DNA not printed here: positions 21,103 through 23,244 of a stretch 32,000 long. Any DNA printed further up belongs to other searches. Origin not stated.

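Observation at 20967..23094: GC-rich two-gene cargo: 97-aa membrane-anchored protein plus ~602-aa helical protein with no recognisable family. Best candidate for an undescribed system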

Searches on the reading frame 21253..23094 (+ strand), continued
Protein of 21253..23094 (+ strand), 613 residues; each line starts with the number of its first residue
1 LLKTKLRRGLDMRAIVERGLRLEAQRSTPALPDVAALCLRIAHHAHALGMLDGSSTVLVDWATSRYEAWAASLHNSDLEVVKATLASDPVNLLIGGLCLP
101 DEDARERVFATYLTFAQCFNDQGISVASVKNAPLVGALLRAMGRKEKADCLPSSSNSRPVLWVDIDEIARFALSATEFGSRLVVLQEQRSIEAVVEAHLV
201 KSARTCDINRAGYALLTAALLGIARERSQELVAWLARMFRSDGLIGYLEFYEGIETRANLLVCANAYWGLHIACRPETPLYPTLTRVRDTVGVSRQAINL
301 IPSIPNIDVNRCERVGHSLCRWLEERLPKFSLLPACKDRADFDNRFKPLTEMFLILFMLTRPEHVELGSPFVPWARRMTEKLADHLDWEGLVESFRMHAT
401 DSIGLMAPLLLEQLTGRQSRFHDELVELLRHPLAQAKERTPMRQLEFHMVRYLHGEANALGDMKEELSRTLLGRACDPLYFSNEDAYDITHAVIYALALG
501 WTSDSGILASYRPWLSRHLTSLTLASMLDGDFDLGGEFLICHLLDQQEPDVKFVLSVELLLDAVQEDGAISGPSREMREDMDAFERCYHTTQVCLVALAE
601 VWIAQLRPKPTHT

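Call 39: list_cluster_members(proteins=[P0001, P0005, P0015, P0002])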
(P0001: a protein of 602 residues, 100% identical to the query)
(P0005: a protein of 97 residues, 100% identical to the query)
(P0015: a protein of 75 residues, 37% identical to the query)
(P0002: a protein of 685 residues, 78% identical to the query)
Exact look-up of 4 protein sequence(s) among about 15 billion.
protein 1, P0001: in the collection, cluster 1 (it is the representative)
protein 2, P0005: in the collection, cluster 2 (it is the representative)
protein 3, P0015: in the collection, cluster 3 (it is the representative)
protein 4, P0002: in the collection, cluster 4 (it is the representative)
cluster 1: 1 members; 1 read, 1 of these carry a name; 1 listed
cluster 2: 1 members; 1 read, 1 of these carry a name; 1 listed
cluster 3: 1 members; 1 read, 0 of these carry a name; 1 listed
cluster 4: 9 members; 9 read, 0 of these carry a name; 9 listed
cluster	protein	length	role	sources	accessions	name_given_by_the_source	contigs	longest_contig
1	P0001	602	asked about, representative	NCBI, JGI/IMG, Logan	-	hypothetical protein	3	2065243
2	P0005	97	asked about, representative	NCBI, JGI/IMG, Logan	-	hypothetical protein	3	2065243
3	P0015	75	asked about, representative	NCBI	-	-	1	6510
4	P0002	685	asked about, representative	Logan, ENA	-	-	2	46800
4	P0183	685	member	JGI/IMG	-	-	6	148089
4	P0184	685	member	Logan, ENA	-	-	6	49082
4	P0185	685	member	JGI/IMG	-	-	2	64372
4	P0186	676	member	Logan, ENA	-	-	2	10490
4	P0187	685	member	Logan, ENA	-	-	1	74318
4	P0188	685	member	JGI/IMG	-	-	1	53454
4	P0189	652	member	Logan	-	-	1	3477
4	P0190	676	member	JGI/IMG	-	-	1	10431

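Call 46: predict_structure(alignment_id=A4)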
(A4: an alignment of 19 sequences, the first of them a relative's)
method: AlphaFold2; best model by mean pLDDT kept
length: 602 residues; sequences in the alignment: 19
mean_pLDDT: 86.0   pTM: 0.87
mean pLDDT of the five models: 86.0, 85.6, 84.6, 84.5, 82.5
residues with pLDDT >= 90: 316; 70-90: 214; 50-70: 52; < 50: 20
segments of 3 or more residues with pLDDT < 50: 144-146, 279-291, 600-602
pLDDT, mean of each block of 10 residues (from residue 1): 58 56 90 88 75 90 87 89 94 91 88 84 88 71 50 84 88 77 94 93 94 90 90 73 72 94 90 70 42 74 98 96 88 93 97 94 98 92 82 92 95 91 87 93 88 92 89 93 92 82 93 95 97 90 94 96 82 94 98 77 36
secondary structure, 60 per line:
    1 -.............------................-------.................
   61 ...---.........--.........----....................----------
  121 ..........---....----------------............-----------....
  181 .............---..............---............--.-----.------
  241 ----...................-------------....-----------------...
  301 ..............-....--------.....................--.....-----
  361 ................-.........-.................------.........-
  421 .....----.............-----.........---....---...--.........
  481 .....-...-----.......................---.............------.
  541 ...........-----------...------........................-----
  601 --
elements in order: H2-14 H21-36 H44-63 H67-75 H78-86 H91-110 H121-130 H134-137 H154-165 H177-193 H197-210 H214-225 H245-263 H277-280 H298-314 H316-319 H328-348 H351-355 H361-376 H378-386 H388-404 H411-419 H421-425 H430-442 H448-456 H460-463 H472-485 H495-517 H521-533 H540-551 H572-595
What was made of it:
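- Checked: The large protein is all-helical (AF2 pLDDT 86, pTM 0.87, call 46).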

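Call 49: fold_search(model_id=the predicted structure, library=pdb)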
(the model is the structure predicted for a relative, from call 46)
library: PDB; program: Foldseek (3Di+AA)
matches with E <= 10: 395; with E <= 0.001: 0
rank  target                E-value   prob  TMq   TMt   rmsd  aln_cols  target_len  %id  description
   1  7xqz                  1.5e-03  1.00  0.24  0.29  21.0       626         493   13  Drimenyl diphosphate synthase D303A from Streptomyces showdoensis in complex with 2-fluorofarnesyl diphosphate (2F-FPP)  (released 2023-03-15)
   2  8zgw                  2.5e-03  1.00  0.23  0.27  21.0       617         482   13  Drimenyl diphosphate synthase SsDMS_F248Y&D303E from Streptomyces showdoensis in complex with farnesyl diphosphate (FPP) (released 2025-05-21)
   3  7xr7                  3.2e-03  1.00  0.25  0.29  21.0       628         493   13  Drimenyl diphosphate synthase D303E from Streptomyces showdoensis in complex with farnesyl diphosphate (FPP) and Mg2+ (released 2023-03-15)
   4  7xru                  3.7e-03  1.00  0.25  0.29  20.7       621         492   12  Drimenyl diphosphate synthase D303E from Streptomyces showdoensis in complex with 2-fluorofarnesyl diphosphate (2F-FPP)  (released 2023-03-15)
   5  8zg1                  3.7e-03  1.00  0.24  0.30  20.0       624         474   13  Drimenyl diphosphate synthase SsDMS_F248Y&D303E from Streptomyces showdoensis (Apo) (released 2025-05-21)
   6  7xq4                  5.7e-03  1.00  0.25  0.30  21.8       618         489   13  Drimenyl diphosphate synthase from Streptomyces showdoensis (apo) (released 2023-03-15)
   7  8zg0                  7.2e-03  0.99  0.24  0.30  20.3       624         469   12  Drimenyl diphosphate synthase SsDMS_F248A&D303E from Streptomyces showdoensis (Apo) (released 2025-05-21)
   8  8zg5                  1.2e-02  0.99  0.25  0.30  20.7       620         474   13  Drimenyl diphosphate synthase SsDMS_Y505I&D303A from Streptomyces showdoensis (Apo) (released 2025-05-21)
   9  8zgv                  1.6e-02  0.98  0.23  0.28  20.0       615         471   13  Drimenyl diphosphate synthase SsDMS_F248A&D303E from Streptomyces showdoensis in complex with farnesyl diphosphate (FPP) (released 2025-05-21)
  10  8qah_B                3.8e-02  0.35  0.11  0.15  22.7       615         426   12  X-ray crystal structure of a de novo designed single-chain parallel coiled-coil alpha-helical barrel with 8 inner heli (released 2024-07-03)
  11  8pak_A                4.6e-02  1.00  0.29  0.46   8.1       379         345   13  Crystal Structure of a Squalene-Hopene Cyclase from Cystobacter fuscus (released 2024-06-26)
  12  4mlb_B                4.8e-02  0.15  0.09  0.11  27.4       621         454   10  Reverse polarity of binding pocket suggests different function of a MOP superfamily transporter from Pyrococcus furios (released 2013-09-25)
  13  2sqc_A                6.3e-02  0.63  0.22  0.21  23.7       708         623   12  SQUALENE-HOPENE CYCLASE FROM ALICYCLOBACILLUS ACIDOCALDARIUS (released 1999-04-27)
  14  8qah_A                6.8e-02  0.25  0.11  0.15  22.8       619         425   11  X-ray crystal structure of a de novo designed single-chain parallel coiled-coil alpha-helical barrel with 8 inner heli (released 2024-07-03)
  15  9lfq_E                7.4e-02  1.00  0.28  0.45   8.3       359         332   13  Complex crystal structure of transaldolase AprG with GlcNAc from Streptoalloteichus tenebrarius (released 2025-09-24)
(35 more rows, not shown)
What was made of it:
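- Closest known: Class II terpene cyclases with a beta-gamma didomain. Same: They share an architecture of two alpha/alpha-barrel domains and are the top Foldseek PDB matches (E 1.5e-3, prob 1.0, call 49).
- The best structural matches are class II terpene cyclases with two toroid domains (drimenyl diphosphate synthase, squalene-hopene cyclases), plus glycoside hydrolases and AprG (call 49).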

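Call 54: search_solved_structures(query=A4, max_evalue=10, show_alignments=2)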
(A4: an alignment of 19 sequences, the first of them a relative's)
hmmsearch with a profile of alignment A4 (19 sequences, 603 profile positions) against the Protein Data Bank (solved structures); distinct sequences matched with E-value up to 10: 5.
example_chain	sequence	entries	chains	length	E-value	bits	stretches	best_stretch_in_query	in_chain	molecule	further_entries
4rv1_A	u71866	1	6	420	0.03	16.1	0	58-156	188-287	Engineered Protein OR497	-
4hxt_A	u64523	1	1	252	0.071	14.9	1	59-157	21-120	De Novo Protein OR329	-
5cwf_A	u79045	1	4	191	0.073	14.8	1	19-154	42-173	Designed helical repeat protein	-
8glv_AS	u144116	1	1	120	1.6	10.4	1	323-383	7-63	Inner arm dynein light chain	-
2p32_A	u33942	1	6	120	2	10.1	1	287-321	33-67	Heat shock 70 kDa protein A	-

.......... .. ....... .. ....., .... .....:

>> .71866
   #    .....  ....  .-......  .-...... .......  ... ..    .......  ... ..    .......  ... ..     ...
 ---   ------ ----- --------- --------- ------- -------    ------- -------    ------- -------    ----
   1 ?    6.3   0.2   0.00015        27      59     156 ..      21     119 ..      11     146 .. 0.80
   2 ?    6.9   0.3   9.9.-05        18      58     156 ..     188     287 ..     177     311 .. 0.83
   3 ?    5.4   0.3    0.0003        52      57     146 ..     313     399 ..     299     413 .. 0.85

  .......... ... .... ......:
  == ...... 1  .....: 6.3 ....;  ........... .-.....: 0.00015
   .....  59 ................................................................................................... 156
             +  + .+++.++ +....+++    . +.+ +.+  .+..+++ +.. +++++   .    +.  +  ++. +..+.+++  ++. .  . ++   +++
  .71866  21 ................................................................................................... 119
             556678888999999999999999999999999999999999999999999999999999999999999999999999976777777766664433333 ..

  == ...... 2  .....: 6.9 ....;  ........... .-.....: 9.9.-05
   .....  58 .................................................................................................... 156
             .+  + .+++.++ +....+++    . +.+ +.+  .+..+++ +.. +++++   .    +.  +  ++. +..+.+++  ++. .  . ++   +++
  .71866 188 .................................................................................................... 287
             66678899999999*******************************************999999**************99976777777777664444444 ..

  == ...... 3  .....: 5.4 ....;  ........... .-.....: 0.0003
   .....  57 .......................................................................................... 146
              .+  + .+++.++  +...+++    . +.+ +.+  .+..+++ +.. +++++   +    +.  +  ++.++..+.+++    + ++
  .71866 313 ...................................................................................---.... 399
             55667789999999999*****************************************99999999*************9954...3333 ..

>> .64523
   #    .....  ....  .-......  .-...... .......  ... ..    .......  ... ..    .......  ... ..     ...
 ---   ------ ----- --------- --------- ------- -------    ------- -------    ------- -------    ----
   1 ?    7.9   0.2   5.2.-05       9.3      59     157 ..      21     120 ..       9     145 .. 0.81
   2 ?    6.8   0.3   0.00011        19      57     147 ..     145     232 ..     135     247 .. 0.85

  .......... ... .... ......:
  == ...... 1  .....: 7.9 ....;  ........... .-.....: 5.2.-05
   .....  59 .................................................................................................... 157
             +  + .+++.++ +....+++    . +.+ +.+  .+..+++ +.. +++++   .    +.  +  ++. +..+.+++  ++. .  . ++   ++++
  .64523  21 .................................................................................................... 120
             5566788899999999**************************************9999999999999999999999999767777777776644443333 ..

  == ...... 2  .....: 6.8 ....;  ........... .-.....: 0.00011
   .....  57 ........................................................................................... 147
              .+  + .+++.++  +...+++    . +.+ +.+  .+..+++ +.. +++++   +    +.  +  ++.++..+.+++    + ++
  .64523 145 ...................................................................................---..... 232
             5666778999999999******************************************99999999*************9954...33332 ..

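Call 57: search_protein_families(library=pfam, proteins=[L017:3622-4947:-, L017:5394-5993:+, L017:7035-7772:+, L017:7953-8852:+, L017:9748-10566:+, L019:5767-7395:-, L019:7510-7962:+, L019:7968-8822:+, L019:8830-9369:+, L019:9743-10822:+], max_evalue=0.001)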
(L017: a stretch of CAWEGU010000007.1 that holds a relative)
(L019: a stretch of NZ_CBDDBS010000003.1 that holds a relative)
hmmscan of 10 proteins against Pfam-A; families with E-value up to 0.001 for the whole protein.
L017:3622-4947:- (441 aa): 2 families
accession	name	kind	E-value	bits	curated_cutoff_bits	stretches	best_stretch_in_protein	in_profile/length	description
PF16491.10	Peptidase_M48_N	-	8.2e-51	172.8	27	1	49-225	2-179/179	CAAX prenyl protease N-terminal, five membrane helices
PF01435.24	Peptidase_M48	-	5.3e-37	127.9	20.3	1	230-432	3-185/186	Peptidase family M48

L017:5394-5993:+ (199 aa): 0 families

L017:7035-7772:+ (245 aa): 0 families

L017:7953-8852:+ (299 aa): 1 family
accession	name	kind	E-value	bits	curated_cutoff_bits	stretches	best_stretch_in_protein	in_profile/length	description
PF21836.2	DUF6895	-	1e-32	114.1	23.8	1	13-288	3-287/289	Domain of unknown function (DUF6895)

L017:9748-10566:+ (272 aa): 0 families

L019:5767-7395:- (542 aa): 0 families

L019:7510-7962:+ (150 aa): 1 family
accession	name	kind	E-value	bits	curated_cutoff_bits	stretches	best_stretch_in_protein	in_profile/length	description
PF18457.6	PUD1_2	-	2.2e-12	47.7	28.8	1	9-71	3-67/170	Up-Regulated in long-lived daf-2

L019:7968-8822:+ (284 aa): 1 family
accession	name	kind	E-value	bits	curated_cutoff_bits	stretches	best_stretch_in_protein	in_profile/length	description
PF21836.2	DUF6895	-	1e-18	68.2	23.8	1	12-277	7-285/289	Domain of unknown function (DUF6895)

L019:8830-9369:+ (179 aa): 0 families

L019:9743-10822:+ (359 aa): 1 family
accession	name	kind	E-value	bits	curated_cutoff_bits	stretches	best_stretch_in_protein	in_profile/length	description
PF01764.32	Lipase_3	-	2.6e-15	57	22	1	103-249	2-135/140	Lipase (class 3)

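Call 58: find_encoding_contigs(protein=P0038, flank=6000, max_places=3)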
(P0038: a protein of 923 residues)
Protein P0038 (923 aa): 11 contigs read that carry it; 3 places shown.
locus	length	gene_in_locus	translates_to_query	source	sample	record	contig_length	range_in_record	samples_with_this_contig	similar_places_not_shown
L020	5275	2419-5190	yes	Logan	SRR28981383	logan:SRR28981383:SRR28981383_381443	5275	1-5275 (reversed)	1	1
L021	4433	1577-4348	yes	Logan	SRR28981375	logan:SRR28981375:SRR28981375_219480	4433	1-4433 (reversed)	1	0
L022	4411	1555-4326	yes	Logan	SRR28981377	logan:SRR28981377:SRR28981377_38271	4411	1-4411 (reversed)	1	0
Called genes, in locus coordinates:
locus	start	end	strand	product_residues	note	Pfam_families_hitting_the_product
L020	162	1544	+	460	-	PF04187:Cofac_haem_bdg, PF00595:PDZ (weak), PF13180:PDZ_2 (weak), PF17820:PDZ_6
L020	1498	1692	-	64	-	-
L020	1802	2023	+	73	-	-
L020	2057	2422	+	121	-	-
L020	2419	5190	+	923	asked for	PF21836:DUF6895, PF01636:APH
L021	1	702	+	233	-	?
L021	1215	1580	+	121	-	-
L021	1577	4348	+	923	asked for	PF21836:DUF6895, PF01636:APH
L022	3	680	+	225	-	?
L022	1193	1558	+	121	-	-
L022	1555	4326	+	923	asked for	PF21836:DUF6895, PF01636:APH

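Call 59: find_encoding_contigs(protein=P0044, flank=6000, max_places=3)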
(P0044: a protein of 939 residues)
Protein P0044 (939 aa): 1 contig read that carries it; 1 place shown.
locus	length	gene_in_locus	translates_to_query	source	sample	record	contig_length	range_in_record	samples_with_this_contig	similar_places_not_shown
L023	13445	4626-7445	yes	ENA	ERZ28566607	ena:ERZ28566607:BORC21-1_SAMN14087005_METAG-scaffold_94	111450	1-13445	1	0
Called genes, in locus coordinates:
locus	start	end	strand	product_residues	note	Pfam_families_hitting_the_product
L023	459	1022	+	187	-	PF01558:POR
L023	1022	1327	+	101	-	PF12838:Fer4_7 (faint), PF13187:Fer4_9 (faint), PF00037:Fer4, PF12837:Fer4_6 (weak)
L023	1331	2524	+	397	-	PF01855:POR_N, PF17147:PFOR_II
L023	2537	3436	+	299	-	PF02775:TPP_enzyme_C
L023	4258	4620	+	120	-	-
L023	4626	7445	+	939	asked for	PF21836:DUF6895, PF01636:APH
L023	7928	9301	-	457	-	PF05167:DUF711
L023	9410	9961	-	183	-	PF01842:ACT (weak), PF13291:ACT_4 (faint), PF13740:ACT_6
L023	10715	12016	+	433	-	PF01368:DHH, PF02272:DHHA1 (weak), PF00571:CBS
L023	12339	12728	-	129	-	PF00072:Response_reg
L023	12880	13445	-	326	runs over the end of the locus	PF02219:MTHFR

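Call 64: search_protein_families(library=phrogs, proteins=[window:21286-23094:+], max_evalue=0.1)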
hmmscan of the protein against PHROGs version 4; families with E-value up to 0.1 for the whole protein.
window:21286-23094:+ (602 aa): 0 families

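Call 69: find_related_loci(query=A4, collection=metagenome_contigs, flank=6000)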
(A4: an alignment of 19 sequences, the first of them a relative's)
Query A4 (602 aa) in metagenome_contigs; peptide patterns used: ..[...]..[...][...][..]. (x = any residue, [..] = any of these).
198 stretches matched a pattern; 12 encode a relative of the query (tblastn E <= 1e-3); 12 distinct loci.
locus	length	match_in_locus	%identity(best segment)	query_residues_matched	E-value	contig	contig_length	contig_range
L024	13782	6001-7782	78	4-598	0e+0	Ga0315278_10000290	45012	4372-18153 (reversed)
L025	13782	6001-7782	78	4-598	0e+0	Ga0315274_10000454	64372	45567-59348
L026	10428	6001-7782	78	4-598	0e+0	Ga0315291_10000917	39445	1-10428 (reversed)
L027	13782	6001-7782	78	4-598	0e+0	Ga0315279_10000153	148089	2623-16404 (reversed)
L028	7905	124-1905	78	4-598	0e+0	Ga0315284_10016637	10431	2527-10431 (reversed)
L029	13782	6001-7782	78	4-598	0e+0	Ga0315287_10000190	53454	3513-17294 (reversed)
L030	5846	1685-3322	29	21-589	5e-68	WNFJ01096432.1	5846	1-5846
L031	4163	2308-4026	27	22-594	5e-65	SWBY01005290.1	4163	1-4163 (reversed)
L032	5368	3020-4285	33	153-587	6e-64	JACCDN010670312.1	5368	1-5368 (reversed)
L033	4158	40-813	29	335-589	6e-21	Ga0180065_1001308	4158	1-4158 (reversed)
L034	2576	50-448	32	454-589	7e-14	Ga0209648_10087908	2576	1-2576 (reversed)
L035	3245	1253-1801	28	414-586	5e-5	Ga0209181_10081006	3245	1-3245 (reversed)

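Call 71: search_protein_families(library=pfam, proteins=[L032:4302-5198:+, L018:9258-10094:+, L005:12344-14131:+, L031:2182-4161:+, L032:2196-2564:+, L008:11321-11563:+], max_evalue=1)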
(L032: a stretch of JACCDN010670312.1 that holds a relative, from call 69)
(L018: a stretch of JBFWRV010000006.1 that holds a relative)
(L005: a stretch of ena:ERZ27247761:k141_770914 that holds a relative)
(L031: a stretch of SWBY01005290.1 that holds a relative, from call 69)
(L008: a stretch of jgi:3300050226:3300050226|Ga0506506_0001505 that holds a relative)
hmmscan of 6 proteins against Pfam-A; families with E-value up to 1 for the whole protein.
L032:4302-5198:+ (299 aa): 2 families
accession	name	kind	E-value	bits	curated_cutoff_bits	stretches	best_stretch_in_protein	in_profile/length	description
PF01636.29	APH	-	9.5e-13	48.9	23.2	1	38-215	11-211/239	Phosphotransferase enzyme family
PF19974.5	TCAD9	-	0.019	14.6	40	1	178-205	300-328/429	Ternary complex associated domain 9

L018:9258-10094:+ (279 aa): 4 families
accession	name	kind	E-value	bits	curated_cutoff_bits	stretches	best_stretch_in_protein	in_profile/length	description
PF01636.29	APH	-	1.9e-16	61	23.2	1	30-215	11-229/239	Phosphotransferase enzyme family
PF19974.5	TCAD9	-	0.00042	20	40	1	159-193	299-334/429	Ternary complex associated domain 9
PF01633.27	Choline_kinase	-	0.00044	20.1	29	1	154-195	159-202/300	Choline/ethanolamine kinase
PF02958.26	EcKL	-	0.0015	18.4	22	1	153-197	211-261/294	Ecdysteroid kinase-like family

L005:12344-14131:+ (596 aa): 0 families

L031:2182-4161:+ (660 aa): 1 family
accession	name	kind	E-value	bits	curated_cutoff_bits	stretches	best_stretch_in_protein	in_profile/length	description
PF21836.2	DUF6895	-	1e-27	97.7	23.8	1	328-607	4-287/289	Domain of unknown function (DUF6895)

L032:2196-2564:+ (123 aa): 0 families

L008:11321-11563:+ (81 aa): 1 family
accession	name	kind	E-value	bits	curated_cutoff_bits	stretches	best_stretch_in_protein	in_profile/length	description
PF06892.16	Phage_CP76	-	0.017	15.4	26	1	15-63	92-139/146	Phage regulatory protein CII (CP76)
